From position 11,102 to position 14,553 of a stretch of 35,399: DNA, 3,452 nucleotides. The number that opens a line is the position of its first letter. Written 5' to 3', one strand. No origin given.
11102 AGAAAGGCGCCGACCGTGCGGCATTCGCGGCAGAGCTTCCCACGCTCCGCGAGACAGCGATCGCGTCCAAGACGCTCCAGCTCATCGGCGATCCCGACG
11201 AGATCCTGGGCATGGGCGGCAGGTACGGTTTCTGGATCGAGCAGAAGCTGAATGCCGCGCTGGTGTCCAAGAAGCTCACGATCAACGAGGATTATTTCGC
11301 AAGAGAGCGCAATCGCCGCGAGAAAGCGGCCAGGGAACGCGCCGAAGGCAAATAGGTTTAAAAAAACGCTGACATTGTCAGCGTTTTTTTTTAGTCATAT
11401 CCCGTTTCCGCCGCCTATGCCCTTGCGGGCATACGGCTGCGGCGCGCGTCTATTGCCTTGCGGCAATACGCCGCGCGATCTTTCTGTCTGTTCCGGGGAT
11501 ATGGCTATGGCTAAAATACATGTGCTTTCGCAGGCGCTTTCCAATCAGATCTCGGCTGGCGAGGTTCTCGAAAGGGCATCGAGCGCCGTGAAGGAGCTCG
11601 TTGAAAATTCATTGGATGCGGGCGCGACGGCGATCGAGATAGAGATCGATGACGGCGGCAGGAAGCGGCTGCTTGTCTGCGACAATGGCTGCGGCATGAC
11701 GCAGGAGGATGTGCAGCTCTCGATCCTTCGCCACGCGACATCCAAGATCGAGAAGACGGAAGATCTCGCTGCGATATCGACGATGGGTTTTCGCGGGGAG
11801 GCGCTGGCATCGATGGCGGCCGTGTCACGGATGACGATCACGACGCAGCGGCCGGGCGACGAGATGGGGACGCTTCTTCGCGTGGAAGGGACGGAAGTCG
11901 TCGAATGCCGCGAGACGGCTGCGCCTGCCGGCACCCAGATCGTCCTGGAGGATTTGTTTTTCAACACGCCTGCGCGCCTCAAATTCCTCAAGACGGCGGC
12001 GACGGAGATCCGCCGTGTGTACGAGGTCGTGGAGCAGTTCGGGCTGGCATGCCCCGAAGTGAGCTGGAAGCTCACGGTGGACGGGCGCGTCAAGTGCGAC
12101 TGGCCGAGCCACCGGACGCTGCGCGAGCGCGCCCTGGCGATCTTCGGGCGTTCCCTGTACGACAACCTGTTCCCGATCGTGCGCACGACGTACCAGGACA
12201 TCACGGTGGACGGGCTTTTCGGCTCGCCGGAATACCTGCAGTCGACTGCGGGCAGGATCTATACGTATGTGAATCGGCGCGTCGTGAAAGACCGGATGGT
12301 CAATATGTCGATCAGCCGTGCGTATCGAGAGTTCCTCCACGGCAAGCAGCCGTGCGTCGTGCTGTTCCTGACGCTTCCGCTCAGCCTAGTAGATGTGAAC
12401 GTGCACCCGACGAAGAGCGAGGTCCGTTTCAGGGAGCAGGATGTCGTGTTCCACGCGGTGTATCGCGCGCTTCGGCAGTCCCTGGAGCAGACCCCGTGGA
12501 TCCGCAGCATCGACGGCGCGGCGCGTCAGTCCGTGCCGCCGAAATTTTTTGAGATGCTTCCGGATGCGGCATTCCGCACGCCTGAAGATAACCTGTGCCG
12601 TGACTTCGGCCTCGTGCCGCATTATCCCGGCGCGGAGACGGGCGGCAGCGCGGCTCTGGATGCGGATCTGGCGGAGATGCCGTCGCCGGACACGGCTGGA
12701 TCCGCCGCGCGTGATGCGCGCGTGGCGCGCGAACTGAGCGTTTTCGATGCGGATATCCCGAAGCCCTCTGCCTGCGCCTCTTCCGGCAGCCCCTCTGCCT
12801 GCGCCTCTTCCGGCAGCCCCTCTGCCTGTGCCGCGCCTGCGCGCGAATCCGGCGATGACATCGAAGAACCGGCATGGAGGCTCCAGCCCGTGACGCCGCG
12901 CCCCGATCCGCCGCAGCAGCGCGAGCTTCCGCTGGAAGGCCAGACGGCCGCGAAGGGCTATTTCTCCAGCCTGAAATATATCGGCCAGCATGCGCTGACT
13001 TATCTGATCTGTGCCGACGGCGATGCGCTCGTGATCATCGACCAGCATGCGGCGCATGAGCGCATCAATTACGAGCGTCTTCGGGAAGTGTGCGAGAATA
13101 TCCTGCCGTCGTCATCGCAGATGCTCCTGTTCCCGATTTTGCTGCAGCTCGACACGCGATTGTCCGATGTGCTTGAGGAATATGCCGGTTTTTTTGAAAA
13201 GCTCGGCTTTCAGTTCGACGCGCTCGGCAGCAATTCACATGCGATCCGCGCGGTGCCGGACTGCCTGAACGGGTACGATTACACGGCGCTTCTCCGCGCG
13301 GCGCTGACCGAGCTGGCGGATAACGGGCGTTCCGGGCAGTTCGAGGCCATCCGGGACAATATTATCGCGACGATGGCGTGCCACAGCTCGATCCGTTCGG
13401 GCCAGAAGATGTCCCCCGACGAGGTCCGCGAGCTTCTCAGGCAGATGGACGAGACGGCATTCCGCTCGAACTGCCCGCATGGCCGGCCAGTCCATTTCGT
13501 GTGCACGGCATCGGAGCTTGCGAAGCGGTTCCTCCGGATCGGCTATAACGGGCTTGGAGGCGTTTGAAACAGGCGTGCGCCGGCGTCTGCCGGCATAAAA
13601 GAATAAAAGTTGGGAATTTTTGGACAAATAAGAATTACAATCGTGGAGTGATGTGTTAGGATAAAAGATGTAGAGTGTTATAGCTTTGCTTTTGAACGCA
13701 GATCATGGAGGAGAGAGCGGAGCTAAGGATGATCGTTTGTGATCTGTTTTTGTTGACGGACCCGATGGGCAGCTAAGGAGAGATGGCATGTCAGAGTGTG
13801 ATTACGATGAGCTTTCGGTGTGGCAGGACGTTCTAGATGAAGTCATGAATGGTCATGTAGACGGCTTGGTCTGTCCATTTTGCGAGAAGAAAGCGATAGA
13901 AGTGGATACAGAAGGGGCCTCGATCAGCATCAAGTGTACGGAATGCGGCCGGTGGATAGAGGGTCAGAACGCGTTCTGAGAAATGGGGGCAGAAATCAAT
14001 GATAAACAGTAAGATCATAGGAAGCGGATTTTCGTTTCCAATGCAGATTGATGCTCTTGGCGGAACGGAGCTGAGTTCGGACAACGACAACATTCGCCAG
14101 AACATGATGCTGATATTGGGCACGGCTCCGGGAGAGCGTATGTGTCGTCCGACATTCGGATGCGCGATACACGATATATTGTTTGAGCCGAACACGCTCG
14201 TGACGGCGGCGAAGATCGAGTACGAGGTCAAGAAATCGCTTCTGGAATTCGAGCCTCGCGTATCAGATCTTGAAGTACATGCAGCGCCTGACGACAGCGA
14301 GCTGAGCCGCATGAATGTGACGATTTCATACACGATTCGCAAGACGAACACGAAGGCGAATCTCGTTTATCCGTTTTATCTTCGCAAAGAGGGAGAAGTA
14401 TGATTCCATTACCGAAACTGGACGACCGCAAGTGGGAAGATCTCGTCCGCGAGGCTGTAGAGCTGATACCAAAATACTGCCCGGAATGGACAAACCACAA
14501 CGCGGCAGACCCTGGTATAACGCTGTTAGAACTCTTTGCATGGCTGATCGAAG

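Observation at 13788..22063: Orphan baseplate-and-spike module of a contractile tail-like machine, embedded in core genes near oriC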

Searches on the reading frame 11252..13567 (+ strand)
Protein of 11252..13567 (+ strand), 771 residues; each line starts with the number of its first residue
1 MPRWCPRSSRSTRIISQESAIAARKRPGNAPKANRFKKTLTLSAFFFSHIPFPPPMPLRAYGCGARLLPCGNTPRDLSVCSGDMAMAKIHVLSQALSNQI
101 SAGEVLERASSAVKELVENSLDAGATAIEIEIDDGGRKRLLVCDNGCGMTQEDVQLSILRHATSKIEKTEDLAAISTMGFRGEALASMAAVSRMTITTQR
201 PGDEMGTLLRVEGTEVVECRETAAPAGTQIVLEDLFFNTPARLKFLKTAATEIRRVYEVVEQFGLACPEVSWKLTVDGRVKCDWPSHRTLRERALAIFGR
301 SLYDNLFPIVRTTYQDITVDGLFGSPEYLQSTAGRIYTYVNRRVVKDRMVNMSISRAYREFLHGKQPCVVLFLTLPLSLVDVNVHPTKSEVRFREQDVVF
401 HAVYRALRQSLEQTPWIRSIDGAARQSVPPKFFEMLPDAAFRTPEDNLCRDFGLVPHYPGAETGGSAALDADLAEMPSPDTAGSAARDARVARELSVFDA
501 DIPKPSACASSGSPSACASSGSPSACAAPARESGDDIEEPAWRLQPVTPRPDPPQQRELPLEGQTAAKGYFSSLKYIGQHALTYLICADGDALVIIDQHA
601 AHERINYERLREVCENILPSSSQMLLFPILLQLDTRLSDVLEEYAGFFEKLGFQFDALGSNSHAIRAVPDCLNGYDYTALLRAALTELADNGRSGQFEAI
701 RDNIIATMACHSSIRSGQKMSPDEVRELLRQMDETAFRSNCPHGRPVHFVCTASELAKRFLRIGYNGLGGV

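Call 6: search_protein_families(library=pfam, proteins=[window:11252-13567:+], max_evalue=0.001)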
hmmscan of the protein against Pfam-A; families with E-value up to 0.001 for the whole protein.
window:11252-13567:+ (771 aa): 4 families
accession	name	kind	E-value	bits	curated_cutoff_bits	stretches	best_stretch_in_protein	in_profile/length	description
PF08676.16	MutL_C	-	1.7e-38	132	25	1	577-719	1-141/142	MutL C terminal dimerisation domain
PF01119.25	DNA_mis_repair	-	8.6e-31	106.5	26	1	296-411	3-118/119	DNA mismatch repair protein, C-terminal domain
PF13589.12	HATPase_c_3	-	2.6e-16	60.3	25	1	110-209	4-103/137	Histidine kinase-, DNA gyrase B-, and HSP90-like ATPase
PF02518.31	HATPase_c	-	2.2e-07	31.7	26.4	1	108-171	5-64/111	Histidine kinase-, DNA gyrase B-, and HSP90-like ATPase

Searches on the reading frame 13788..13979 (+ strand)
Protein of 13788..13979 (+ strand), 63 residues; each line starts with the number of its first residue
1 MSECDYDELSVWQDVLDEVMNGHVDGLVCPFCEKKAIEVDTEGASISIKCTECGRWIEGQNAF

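Call 4: search_protein_families(library=pfam, proteins=[window:13788-13979:+], max_evalue=0.1)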
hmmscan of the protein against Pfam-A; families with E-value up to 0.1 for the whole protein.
window:13788-13979:+ (63 aa): 12 families
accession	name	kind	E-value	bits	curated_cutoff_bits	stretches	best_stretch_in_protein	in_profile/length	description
PF14354.12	Lar_restr_allev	-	4.4e-05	24.1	28.6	1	28-55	5-33/58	Restriction alleviation protein Lar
PF08271.17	Zn_Ribbon_TF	-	0.0006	19.8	29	1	28-58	2-30/43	TFIIB zinc-binding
PF24042.1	DUF7351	-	0.0019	18.5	31.2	1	29-58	4-32/177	Domain of unknown function (DUF7351)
PF01873.23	eIF-5_eIF-2B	-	0.0038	17.5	27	1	13-55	73-116/117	Domain found in IF2B/IF5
PF05129.18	Zn_ribbon_Elf1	-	0.0097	16.4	29.8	1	28-55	24-54/79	Transcription elongation factor Elf1 like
PF06107.17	DUF951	-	0.023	15.1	25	1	32-57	15-40/55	Bacterial protein of unknown function (DUF951)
PF20728.2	Nairovirus_NSm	-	0.025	15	27.4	1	17-50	65-97/115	Nairovirus NSm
PF14768.12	RPA_interact_C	-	0.027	15.4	25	1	28-58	1-26/80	Replication protein A interacting C-terminal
PF05715.19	zf-piccolo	-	0.033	15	30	1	28-56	2-30/60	Piccolo Zn-finger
PF08792.16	A2L_zn_ribbon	-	0.044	13.9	22.9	0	23-33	18-28/33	A2L zinc ribbon domain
PF12171.14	zf-C2H2_jaz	-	0.073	13.7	22.6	0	49-63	3-17/27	Zinc-finger double-stranded RNA-binding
PF19769.4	CPxCG_zf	-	0.094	12.9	27.2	0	29-55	1-31/183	CPxCG-related zinc finger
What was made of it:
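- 13788..13979 (+): 63-aa C4 Zn-ribbon protein, first gene of the wedge operon. It gives weak Lar_restr_allev/Zn-ribbon hits (call 4).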

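Call 5: search_protein_families(library=phrogs, proteins=[window:13788-13979:+], max_evalue=0.01)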
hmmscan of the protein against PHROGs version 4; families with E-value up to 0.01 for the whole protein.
window:13788-13979:+ (63 aa): 3 families
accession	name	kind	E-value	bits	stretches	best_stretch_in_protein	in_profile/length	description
phrog_27296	-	unknown function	0.00043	21.4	0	37-55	33-51/61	-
phrog_599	-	moron, auxiliary metabolic gene and host takeover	0.0033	18.6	1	24-54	72-106/262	Lar-like restriction alleviation protein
phrog_16376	-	unknown function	0.0057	17.7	0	27-58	15-46/56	-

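Call 47: search_protein_families(library=ncbifam, proteins=[window:13788-13979:+], max_evalue=0.01)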
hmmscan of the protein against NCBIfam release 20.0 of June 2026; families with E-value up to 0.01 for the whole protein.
window:13788-13979:+ (63 aa): 3 families
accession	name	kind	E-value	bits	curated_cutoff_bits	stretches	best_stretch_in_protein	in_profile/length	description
NF047912.1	ECs_2282_CxxC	subfamily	0.00048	20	37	1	27-57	3-37/60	ECs_2282 family putative zinc-binding protein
NF011482.0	PRK14892.1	equivalog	0.0041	17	109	1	28-55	23-50/101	putative transcription elongation factor Elf1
NF003067.0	PRK03988.1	equivalog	0.0051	16.7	129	1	13-54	88-130/138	translation initiation factor IF-2 subunit beta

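Call 79: search_protein_families(library=padloc, proteins=[window:13788-13979:+], max_evalue=0.001)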
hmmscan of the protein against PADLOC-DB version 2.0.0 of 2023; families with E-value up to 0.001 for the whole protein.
window:13788-13979:+ (63 aa): 0 families

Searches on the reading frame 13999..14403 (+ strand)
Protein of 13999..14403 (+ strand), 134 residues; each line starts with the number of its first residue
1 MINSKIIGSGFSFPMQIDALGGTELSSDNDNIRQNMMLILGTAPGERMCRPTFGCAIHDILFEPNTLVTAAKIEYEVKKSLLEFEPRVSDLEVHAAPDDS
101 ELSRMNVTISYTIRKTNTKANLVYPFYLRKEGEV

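Call 4: search_protein_families(library=pfam, proteins=[window:13999-14403:+], max_evalue=0.1)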
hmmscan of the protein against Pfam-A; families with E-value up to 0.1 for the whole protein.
window:13999-14403:+ (134 aa): 1 family
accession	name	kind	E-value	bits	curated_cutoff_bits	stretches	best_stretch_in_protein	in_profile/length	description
PF04965.19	GPW_gp25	-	2.6e-23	82.1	27.2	1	27-117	2-95/96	Baseplate wedge protein gp25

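Call 5: search_protein_families(library=phrogs, proteins=[window:13999-14403:+], max_evalue=0.01)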
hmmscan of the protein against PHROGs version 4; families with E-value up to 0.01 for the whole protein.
window:13999-14403:+ (134 aa): 5 families
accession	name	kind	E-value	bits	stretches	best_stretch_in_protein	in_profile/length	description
phrog_261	-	tail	1.2e-26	95.2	1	3-128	17-141/312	baseplate wedge subunit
phrog_43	-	tail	1.9e-15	57.7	1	25-123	15-111/126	baseplate wedge subunit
phrog_975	-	tail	4.2e-07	30.3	1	30-111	135-215/238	baseplate protein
phrog_37990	-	tail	1.9e-06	28.7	1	51-98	2-49/80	baseplate wedge subunit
phrog_5026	-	tail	0.0061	17.4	0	11-62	6-57/110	baseplate protein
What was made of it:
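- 13999..14403 (+): gp25/GPW = Cis9/TssE-like sheath-initiator wedge protein (134 aa). Pfam GPW_gp25 2.6e-23 (call 4). phrog_261 1.2e-26 (call 5).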

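Call 47: search_protein_families(library=ncbifam, proteins=[window:13999-14403:+], max_evalue=0.01)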
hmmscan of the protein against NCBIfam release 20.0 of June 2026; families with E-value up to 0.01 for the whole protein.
window:13999-14403:+ (134 aa): 1 family
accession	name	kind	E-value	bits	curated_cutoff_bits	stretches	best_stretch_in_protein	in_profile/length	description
TIGR03357.1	VI_zyme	equivalog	7.4e-08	32.1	53.2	1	29-129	27-126/133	type VI secretion system baseplate subunit TssE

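Call 67: search_protein_families(library=pfam, proteins=[L050:2329-3312:+, L050:3412-4500:+, L050:4694-5323:-, L051:5485-6051:+, L050:12600-13952:+, L051:14406-17150:+, L051:17201-18451:+, L056:16625-17638:+], max_evalue=0.01)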
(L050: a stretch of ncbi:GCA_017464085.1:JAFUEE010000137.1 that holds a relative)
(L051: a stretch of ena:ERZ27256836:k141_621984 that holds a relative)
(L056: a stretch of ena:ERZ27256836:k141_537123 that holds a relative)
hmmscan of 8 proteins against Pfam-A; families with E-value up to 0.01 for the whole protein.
L050:2329-3312:+ (327 aa): 1 family
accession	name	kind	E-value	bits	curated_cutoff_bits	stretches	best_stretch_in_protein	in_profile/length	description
PF19266.4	CIS_tube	-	2.7e-20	73.2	27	1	24-154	23-151/158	Contractile injection system tube protein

L050:3412-4500:+ (362 aa): 2 families
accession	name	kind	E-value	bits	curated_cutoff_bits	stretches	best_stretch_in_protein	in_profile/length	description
PF05954.17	Phage_GPD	-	5.2e-13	49.3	30.1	1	43-342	8-302/305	Phage tail baseplate hub (GPD)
PF24032.1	YQBQ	-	2.4e-05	24.3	27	0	281-344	222-285/294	YQBQ-like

L050:4694-5323:- (209 aa): 0 families

L051:5485-6051:+ (188 aa): 0 families

L050:12600-13952:+ (450 aa): 2 families
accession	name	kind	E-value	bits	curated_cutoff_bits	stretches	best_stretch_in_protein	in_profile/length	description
PF13646.12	HEAT_2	-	4.8e-12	46.4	27.7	1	163-247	10-87/88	HEAT repeats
PF20168.4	PDS5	-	0.00034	19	27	1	170-309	301-441/1053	Sister chromatid cohesion protein PDS5 protein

L051:14406-17150:+ (914 aa): 0 families

L051:17201-18451:+ (416 aa): 0 families

L056:16625-17638:+ (337 aa): 0 families

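Call 79: search_protein_families(library=padloc, proteins=[window:13999-14403:+], max_evalue=0.001)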
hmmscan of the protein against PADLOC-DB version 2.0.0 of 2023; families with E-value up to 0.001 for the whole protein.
window:13999-14403:+ (134 aa): 0 families
